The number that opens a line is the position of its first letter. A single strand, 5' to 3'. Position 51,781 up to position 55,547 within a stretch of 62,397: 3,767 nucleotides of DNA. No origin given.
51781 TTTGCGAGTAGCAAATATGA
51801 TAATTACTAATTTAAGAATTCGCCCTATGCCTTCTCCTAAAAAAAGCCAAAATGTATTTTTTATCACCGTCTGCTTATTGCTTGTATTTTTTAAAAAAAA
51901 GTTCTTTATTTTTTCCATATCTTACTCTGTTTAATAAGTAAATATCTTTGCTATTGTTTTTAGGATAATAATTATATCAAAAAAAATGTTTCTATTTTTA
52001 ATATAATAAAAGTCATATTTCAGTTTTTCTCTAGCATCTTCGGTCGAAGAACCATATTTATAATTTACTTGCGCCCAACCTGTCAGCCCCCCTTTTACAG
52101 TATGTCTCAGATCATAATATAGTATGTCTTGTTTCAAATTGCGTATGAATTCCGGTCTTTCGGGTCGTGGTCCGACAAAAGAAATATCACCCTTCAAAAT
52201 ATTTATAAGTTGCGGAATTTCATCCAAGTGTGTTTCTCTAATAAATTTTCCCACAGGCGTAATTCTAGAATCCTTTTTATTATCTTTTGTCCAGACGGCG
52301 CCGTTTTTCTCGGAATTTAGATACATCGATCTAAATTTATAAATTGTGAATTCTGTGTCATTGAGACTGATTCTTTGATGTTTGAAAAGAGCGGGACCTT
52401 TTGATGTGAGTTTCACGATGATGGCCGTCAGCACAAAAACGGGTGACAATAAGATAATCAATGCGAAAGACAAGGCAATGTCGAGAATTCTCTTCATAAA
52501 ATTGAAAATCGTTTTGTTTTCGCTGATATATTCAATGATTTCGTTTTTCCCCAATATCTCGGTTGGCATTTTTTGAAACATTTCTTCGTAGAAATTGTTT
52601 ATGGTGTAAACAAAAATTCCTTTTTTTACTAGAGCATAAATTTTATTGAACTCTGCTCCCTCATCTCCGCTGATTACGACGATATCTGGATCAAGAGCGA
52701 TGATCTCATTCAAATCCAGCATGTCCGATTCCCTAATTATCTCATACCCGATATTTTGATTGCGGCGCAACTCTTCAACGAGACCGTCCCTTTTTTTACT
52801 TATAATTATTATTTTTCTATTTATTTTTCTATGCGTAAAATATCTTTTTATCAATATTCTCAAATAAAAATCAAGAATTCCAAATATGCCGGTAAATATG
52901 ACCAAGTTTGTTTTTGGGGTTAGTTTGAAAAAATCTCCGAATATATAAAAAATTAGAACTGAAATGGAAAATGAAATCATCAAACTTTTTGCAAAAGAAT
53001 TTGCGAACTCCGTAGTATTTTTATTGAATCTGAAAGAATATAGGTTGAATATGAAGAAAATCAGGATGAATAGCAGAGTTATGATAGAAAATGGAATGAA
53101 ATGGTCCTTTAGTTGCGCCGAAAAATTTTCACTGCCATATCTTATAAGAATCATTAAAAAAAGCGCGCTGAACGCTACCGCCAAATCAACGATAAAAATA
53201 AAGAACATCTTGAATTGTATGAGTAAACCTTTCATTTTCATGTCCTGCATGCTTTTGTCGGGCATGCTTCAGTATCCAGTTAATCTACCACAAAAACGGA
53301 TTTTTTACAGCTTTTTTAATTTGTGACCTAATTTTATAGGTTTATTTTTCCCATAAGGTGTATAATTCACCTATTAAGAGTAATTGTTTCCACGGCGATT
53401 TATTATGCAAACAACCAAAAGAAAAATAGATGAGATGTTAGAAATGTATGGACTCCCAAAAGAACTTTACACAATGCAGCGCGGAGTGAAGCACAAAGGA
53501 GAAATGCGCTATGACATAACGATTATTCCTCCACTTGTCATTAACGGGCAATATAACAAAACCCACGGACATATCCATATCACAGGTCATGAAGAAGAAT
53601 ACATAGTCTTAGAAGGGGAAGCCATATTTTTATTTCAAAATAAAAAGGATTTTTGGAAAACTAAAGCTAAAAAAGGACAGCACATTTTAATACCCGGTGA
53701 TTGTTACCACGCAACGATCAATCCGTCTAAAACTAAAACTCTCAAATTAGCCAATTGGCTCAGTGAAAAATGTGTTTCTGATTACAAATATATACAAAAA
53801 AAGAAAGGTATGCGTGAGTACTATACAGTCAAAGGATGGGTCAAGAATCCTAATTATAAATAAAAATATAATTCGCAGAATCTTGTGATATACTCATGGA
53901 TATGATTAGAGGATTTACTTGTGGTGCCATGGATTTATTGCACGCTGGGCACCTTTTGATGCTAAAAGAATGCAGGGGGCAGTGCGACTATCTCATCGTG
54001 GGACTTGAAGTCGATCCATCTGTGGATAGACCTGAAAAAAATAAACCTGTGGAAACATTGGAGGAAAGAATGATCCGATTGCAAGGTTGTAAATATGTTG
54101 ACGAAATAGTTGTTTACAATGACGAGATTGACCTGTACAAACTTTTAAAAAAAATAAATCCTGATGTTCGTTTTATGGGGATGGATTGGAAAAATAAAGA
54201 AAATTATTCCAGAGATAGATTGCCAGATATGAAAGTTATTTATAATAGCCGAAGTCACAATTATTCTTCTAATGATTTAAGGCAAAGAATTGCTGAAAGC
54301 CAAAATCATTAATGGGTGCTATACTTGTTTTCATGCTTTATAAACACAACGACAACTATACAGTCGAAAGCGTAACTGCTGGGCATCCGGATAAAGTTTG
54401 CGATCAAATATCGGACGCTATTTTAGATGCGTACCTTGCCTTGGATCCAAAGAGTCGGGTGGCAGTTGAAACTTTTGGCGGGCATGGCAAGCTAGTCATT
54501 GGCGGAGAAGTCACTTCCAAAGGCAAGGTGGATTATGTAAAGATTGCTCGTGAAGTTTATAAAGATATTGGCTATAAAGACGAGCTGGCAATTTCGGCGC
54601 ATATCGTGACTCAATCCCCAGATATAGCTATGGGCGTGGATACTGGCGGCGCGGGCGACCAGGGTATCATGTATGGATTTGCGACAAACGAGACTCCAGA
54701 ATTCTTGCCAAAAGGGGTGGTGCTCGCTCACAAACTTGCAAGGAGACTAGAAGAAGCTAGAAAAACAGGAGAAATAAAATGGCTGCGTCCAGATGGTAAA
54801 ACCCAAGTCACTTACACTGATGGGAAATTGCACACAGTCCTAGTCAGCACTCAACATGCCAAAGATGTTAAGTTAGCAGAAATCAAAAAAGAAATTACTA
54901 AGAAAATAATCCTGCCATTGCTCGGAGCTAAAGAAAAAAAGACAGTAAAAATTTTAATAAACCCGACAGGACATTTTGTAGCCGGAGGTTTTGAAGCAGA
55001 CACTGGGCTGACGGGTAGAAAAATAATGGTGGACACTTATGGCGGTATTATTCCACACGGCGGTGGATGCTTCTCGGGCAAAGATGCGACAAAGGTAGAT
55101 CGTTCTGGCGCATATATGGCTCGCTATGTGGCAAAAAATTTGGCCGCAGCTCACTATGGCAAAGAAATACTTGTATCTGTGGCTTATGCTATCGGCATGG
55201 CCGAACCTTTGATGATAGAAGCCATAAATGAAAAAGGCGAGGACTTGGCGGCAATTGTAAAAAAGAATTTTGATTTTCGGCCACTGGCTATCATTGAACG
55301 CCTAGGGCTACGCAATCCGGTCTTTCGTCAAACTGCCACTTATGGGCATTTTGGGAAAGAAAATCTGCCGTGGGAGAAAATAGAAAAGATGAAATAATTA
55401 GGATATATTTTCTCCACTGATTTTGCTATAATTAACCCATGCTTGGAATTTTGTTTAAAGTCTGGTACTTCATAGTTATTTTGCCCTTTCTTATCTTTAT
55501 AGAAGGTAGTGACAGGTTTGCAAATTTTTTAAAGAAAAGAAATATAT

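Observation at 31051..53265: A surface-protein gene directly followed by an O-antigen-ligase-like enzyme and a ~20-gene glycan island: a candidate surface-protein glycosylation system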

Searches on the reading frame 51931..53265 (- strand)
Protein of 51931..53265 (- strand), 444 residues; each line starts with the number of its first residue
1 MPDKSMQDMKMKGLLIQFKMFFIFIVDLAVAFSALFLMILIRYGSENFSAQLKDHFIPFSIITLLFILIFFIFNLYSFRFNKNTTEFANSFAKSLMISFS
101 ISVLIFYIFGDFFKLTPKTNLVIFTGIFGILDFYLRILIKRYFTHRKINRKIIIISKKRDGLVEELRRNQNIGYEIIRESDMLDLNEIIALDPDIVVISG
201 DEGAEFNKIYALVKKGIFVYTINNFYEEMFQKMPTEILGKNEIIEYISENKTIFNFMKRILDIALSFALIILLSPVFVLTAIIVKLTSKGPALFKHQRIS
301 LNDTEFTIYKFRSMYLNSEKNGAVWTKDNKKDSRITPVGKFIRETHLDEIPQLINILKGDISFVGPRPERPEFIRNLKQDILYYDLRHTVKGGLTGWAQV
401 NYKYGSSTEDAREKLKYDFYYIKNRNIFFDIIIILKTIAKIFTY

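Call 6: search_protein_families(library=pfam, proteins=[window:51931-53265:-], max_evalue=0.01)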
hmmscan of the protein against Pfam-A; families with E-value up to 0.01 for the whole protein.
window:51931-53265:- (444 aa): 1 family
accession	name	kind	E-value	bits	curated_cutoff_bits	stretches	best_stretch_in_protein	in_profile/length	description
PF02397.22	Bac_transf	-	8.9e-65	218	27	1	258-442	1-178/179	Bacterial sugar transferase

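Call 41: search_protein_families(library=ncbifam, proteins=[window:51931-53265:-], max_evalue=0.01)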
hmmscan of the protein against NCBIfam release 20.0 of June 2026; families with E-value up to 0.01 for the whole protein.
window:51931-53265:- (444 aa): 10 families
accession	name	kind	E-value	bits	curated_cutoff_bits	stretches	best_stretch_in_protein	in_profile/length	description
TIGR03025.1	EPS_sugtrans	subfamily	5.6e-97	325.8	295.55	1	26-443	2-440/445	exopolysaccharide biosynthesis polyprenyl glycosylphosphotransferase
TIGR03013.1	EpsB_2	subfamily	1.1e-87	295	393.35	2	214-439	210-434/443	TIGR03013 family XrtA/PEP-CTERM system glycosyltransferase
TIGR03023.1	WcaJ_sugtrans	equivalog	7.8e-82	275.9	410.75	2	207-443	210-448/453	undecaprenyl-phosphate glucose phosphotransferase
TIGR03022.1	WbaP_sugtrans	subfamily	8.1e-54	183.6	403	1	24-441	2-449/456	undecaprenyl-phosphate galactose phosphotransferase WbaP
NF007518.0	PRK10124.1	equivalog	2.6e-49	168.2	684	1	248-442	264-458/464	undecaprenyl-phosphate glucose phosphotransferase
NF050817.1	PolSacchBiosHfsE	equivalog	1.5e-40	139.4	750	1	255-439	269-457/467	polysaccharide biosynthesis protein HfsE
NF052601.1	undeca_RfbP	equivalog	3.7e-38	131.2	330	1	242-441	29-235/244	undecaprenyl-phosphate galactose phosphotransferase family protein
NF041877.1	EPS_EpsZ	equivalog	5.7e-36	124.1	800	1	256-443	264-454/459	exopolysaccharide biosynthesis polyisoprenyl-phosphate hexose-1-phosphate transferase EpsZ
NF011751.0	PRK15204.1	equivalog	1.7e-33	115.9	907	1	251-439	273-467/476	undecaprenyl-phosphate galactose phosphotransferase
NF045514.1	glycotran_HepC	equivalog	2.7e-21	75.9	140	1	248-368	107-211/220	heterocyst development glycosyltransferase HepC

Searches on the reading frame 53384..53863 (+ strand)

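Call 6: search_protein_families(library=pfam, proteins=[window:53384-53863:+], max_evalue=0.01)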
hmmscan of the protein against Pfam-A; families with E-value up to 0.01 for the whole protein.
window:53384-53863:+ (159 aa): 4 families
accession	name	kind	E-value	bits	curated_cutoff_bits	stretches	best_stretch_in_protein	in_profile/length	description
PF06560.17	GPI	-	6.8e-20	71.5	20.7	1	38-153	47-171/182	Glucose-6-phosphate isomerase (GPI)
PF07883.17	Cupin_2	-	5.5e-05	23.2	27.2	1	65-120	14-64/70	Cupin domain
PF00190.28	Cupin_1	-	0.0018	18.3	22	1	68-120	53-108/151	Cupin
PF02373.28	JmjC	-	0.0063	17.4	24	0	83-115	73-105/114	JmjC domain, hydroxylase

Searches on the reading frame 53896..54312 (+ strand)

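Call 6: search_protein_families(library=pfam, proteins=[window:53896-54312:+], max_evalue=0.01)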
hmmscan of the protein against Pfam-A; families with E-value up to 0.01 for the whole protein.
window:53896-54312:+ (138 aa): 2 families
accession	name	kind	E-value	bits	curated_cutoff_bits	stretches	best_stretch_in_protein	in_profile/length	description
PF01467.32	CTP_transf_like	-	5e-16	59.6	21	1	7-131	1-133/133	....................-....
PF02569.21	Pantoate_ligase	-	0.0075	15.9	20.7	0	11-42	28-59/268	Pantoate-beta-alanine ligase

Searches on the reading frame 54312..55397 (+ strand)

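Call 6: search_protein_families(library=pfam, proteins=[window:54312-55397:+], max_evalue=0.01)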
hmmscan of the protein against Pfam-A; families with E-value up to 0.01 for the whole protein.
window:54312-55397:+ (361 aa): 3 families
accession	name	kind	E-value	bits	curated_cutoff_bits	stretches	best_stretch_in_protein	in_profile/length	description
PF02773.21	S-AdoMet_synt_C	-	3.3e-53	179.8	25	1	225-356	2-138/138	S-adenosylmethionine synthetase, C-terminal domain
PF02772.21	S-AdoMet_synt_M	-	2.4e-37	128.2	29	1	113-222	3-120/120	S-adenosylmethionine synthetase, central domain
PF00438.25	S-AdoMet_synt_N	-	6.6e-30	104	33.1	1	16-93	4-82/99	S-adenosylmethionine synthetase, N-terminal domain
